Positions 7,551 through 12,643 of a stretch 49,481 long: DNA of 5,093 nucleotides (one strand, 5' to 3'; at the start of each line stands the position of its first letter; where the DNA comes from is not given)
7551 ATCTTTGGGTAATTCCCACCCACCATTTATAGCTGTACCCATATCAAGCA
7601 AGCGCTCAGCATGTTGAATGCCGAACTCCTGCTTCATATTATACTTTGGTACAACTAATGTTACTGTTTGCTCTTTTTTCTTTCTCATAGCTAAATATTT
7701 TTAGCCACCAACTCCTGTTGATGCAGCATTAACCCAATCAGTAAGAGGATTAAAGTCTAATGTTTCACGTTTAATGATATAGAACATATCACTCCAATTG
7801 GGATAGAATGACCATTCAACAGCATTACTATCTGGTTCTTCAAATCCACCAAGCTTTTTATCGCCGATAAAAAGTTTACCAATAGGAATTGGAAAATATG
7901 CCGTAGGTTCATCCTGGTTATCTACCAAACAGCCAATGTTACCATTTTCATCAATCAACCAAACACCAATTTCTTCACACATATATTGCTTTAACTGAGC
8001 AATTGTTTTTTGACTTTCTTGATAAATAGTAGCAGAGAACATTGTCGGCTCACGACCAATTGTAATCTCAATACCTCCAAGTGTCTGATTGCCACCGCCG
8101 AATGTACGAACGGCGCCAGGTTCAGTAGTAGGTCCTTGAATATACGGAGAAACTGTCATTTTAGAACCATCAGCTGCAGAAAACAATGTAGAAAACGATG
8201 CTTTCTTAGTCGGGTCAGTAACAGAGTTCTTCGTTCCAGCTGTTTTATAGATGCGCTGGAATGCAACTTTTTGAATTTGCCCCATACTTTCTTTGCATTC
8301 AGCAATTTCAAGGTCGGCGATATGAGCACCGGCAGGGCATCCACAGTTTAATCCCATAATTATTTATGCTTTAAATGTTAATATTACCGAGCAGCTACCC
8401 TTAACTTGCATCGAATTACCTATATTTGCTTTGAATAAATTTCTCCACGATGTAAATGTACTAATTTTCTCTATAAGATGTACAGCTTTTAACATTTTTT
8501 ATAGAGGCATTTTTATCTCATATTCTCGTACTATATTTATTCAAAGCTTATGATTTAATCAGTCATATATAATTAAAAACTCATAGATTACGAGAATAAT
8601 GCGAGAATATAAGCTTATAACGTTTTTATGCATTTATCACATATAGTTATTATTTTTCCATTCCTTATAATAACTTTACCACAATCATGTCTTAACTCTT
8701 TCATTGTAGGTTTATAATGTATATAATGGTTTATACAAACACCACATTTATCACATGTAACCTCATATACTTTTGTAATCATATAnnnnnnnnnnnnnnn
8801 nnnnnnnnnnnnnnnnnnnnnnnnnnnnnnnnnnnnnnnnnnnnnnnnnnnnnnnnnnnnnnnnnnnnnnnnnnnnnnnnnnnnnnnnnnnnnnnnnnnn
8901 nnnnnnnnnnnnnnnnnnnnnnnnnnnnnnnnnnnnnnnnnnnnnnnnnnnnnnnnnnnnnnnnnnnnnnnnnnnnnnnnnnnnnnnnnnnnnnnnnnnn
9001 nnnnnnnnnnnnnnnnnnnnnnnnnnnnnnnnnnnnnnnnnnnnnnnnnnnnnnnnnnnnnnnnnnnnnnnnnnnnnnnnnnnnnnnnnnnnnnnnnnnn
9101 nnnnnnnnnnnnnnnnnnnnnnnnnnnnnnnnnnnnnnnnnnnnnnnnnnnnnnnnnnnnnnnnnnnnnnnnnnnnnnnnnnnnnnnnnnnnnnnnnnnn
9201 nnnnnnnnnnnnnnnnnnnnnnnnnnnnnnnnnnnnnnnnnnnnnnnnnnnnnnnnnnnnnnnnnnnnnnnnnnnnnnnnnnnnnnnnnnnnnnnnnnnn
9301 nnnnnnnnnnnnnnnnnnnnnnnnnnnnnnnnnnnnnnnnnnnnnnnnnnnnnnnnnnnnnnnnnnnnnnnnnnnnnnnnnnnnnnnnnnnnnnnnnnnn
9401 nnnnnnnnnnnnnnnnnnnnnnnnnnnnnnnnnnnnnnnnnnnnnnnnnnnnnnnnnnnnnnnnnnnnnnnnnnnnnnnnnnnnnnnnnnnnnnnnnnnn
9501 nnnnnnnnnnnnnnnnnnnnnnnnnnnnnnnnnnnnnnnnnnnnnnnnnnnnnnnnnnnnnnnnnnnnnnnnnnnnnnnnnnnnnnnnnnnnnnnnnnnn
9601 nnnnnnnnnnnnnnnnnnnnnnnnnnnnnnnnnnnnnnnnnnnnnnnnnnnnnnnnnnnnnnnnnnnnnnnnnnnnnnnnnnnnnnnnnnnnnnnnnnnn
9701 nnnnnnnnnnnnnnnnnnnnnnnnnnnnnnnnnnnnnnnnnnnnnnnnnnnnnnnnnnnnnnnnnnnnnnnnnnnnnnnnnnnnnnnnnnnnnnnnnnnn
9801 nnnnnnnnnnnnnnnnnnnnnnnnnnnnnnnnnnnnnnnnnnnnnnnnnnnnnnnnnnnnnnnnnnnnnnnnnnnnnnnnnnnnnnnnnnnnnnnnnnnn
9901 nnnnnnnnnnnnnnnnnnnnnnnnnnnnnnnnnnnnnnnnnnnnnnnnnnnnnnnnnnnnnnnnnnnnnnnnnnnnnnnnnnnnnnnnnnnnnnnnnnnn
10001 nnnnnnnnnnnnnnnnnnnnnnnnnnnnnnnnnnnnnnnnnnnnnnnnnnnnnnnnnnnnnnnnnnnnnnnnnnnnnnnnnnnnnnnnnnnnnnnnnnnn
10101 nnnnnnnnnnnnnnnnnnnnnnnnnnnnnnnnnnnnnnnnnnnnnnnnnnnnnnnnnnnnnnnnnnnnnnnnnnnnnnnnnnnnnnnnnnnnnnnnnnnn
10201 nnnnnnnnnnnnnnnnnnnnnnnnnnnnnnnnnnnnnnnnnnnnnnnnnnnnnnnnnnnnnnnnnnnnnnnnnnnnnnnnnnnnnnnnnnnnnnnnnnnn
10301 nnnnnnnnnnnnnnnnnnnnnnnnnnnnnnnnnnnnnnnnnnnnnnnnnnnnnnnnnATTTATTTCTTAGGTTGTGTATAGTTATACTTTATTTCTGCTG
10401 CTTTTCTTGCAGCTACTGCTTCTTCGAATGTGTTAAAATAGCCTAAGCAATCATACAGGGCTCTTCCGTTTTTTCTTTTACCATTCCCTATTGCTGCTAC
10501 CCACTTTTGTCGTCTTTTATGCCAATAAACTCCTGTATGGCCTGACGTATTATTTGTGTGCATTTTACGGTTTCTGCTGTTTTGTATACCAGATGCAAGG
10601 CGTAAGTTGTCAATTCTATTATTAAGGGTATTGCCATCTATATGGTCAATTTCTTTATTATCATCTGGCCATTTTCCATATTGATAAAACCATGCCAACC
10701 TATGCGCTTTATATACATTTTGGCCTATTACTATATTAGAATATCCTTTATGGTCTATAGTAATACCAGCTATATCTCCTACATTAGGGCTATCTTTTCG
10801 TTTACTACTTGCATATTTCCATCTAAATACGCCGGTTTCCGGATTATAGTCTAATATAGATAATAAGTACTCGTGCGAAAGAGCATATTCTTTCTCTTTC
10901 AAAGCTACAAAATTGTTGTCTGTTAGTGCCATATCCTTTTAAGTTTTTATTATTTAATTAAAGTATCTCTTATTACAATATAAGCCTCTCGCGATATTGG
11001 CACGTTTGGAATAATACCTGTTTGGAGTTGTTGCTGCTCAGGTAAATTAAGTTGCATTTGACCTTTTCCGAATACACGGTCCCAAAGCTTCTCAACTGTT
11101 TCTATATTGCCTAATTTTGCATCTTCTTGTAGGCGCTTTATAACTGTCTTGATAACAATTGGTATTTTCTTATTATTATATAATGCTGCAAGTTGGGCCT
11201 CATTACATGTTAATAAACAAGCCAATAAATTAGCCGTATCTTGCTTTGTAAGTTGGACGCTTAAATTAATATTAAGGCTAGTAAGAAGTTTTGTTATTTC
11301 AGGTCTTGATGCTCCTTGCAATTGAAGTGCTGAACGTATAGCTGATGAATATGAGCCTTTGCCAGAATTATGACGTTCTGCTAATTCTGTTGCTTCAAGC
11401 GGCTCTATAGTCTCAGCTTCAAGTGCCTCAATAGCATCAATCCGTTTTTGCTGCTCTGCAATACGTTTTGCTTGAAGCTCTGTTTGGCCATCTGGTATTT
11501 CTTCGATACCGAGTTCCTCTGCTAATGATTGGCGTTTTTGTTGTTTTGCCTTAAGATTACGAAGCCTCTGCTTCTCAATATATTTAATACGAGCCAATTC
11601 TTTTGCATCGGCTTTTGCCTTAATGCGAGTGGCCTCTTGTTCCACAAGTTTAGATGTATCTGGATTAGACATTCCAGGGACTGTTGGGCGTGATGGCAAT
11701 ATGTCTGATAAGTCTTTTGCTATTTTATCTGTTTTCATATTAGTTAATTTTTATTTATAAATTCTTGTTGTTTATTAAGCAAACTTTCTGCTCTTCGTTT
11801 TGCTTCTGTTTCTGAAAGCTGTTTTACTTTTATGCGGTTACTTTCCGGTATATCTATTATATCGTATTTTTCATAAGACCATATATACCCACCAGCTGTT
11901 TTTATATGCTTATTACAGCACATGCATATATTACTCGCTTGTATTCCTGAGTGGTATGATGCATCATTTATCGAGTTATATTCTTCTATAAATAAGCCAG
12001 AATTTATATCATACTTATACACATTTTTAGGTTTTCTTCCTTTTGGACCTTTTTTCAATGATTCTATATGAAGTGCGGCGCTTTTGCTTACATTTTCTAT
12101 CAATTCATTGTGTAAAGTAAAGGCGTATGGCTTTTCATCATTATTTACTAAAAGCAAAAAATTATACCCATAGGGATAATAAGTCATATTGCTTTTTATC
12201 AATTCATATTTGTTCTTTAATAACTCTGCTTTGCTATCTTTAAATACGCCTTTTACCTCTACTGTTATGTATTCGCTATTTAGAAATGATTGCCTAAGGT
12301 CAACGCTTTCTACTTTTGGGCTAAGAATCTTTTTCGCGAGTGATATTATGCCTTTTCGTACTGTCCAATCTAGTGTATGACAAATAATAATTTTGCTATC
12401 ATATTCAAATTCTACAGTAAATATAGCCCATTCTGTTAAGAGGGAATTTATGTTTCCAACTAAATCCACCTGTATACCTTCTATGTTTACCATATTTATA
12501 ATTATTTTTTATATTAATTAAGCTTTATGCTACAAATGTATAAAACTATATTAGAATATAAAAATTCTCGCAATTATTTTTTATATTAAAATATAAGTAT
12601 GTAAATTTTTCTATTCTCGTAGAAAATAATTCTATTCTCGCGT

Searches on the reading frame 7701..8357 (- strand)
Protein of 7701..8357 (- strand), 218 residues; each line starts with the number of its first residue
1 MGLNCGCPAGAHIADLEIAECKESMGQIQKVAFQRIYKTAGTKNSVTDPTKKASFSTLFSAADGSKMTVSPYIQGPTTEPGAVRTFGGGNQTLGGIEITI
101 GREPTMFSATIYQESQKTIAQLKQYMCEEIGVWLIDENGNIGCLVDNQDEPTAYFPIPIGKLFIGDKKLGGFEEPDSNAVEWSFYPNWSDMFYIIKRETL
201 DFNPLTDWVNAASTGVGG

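Call 10: search_protein_families(library=phrogs, proteins=[window:7701-8357:-], max_evalue=0.00001)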
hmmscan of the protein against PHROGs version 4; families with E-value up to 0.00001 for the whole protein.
window:7701-8357:- (218 aa): 1 family
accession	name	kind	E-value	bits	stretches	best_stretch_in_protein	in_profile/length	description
phrog_8193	-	head and packaging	4.3e-63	213.5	1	1-207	1-206/207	major head protein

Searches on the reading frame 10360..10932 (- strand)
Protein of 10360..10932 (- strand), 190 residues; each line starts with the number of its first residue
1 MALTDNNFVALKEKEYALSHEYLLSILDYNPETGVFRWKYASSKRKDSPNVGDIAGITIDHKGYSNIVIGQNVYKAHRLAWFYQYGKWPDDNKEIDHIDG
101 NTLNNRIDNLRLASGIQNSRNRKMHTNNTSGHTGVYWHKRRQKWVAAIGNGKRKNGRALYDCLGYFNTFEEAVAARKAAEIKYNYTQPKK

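Call 80: search_protein_families(library=pfam, proteins=[window:10360-10932:-], max_evalue=0.01)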
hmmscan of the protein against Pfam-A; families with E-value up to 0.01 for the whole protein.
window:10360-10932:- (190 aa): 2 families
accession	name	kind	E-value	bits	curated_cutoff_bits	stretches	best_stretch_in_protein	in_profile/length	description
PF13392.12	HNH_3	-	2e-18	66.2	24.8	1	74-120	1-46/46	HNH endonuclease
PF00847.26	AP2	-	7e-06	26.7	33.3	1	131-184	2-50/54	AP2 domain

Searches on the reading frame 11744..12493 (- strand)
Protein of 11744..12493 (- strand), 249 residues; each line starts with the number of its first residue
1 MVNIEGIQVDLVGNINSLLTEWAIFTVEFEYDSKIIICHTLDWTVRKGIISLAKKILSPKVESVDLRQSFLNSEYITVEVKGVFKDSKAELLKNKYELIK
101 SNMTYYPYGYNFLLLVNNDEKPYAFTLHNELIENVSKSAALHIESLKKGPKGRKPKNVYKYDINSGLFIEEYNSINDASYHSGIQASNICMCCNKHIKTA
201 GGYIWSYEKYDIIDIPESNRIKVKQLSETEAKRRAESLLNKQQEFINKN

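Call 10: search_protein_families(library=phrogs, proteins=[window:11744-12493:-], max_evalue=0.00001)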
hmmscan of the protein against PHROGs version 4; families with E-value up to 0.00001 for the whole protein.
window:11744-12493:- (249 aa): 1 family
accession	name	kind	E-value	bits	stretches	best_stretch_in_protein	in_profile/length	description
phrog_20162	-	DNA, RNA and nucleotide metabolism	4.5e-06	27.9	1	136-207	26-81/88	HNH endonuclease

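Call 80: search_protein_families(library=pfam, proteins=[window:11744-12493:-], max_evalue=0.01)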
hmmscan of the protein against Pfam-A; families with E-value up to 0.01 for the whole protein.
window:11744-12493:- (249 aa): 1 family
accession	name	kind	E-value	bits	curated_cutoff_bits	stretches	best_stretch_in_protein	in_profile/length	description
PF22083.2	I-HmuI_NUMOD-like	-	0.00016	21.6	27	1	170-204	10-44/46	DNA endonuclease I-HmuI-like, NUMOD-like domain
